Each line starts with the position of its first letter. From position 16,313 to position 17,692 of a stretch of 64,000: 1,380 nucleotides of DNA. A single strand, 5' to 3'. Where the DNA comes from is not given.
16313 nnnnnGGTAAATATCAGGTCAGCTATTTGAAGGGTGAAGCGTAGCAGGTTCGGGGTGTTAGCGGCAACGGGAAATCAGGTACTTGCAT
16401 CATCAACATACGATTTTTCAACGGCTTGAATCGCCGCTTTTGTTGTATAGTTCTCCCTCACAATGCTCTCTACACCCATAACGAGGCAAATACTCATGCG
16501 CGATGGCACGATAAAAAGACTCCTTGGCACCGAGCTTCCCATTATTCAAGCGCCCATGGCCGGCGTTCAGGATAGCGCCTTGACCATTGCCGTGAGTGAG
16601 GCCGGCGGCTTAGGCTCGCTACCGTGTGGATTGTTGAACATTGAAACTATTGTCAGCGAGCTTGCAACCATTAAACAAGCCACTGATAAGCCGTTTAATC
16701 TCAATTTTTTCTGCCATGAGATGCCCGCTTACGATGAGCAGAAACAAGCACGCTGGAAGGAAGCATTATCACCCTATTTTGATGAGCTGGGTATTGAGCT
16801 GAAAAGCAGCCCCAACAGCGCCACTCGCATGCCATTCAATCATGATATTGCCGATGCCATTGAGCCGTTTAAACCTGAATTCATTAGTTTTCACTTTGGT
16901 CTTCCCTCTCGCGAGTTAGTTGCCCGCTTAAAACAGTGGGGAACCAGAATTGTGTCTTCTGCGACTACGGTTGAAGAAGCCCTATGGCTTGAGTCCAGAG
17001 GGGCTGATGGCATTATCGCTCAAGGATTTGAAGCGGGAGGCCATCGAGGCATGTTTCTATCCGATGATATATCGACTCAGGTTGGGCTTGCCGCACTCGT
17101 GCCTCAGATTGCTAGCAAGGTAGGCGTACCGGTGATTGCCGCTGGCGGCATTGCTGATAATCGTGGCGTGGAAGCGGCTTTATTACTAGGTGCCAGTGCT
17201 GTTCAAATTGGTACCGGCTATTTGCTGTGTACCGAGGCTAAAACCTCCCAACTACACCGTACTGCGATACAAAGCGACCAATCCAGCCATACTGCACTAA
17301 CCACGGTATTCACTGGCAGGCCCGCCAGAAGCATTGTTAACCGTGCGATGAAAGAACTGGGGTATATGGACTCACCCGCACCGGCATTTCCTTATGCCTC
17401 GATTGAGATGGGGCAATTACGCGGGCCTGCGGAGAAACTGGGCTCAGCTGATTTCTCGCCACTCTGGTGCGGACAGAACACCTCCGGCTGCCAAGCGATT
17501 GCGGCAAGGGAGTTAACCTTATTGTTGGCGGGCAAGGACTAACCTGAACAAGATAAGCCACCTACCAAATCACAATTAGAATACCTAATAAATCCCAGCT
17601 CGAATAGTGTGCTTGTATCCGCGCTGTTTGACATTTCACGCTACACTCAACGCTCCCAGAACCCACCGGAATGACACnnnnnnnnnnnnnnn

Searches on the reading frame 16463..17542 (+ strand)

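Call 20: search_protein_families(library=pfam, proteins=[window:16463-17542:+], max_evalue=0.001)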
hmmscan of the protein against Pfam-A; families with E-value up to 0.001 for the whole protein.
window:16463-17542:+ (359 aa): 6 families
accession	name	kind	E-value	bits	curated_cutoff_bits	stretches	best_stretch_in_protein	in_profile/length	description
PF03060.21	NMO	-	1.4e-73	248.6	28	1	18-351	5-324/331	Nitronate monooxygenase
PF00478.31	IMPDH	-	3.3e-10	40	25.6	1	213-264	199-250/345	IMP dehydrogenase / GMP reductase domain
PF04481.18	DUF561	-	8.5e-05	22.3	21.6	1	170-251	135-215/243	Protein of unknown function (DUF561)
PF01180.27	DHO_dh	-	0.00025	20.8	27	1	163-254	189-273/291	Dihydroorotate dehydrogenase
PF01070.24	FMN_dh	-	0.0009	18.8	24.9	0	210-260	260-312/350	FMN-dependent dehydrogenase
PF00977.27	His_biosynth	-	0.00098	19.1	23.6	0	211-254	63-106/228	Histidine biosynthesis protein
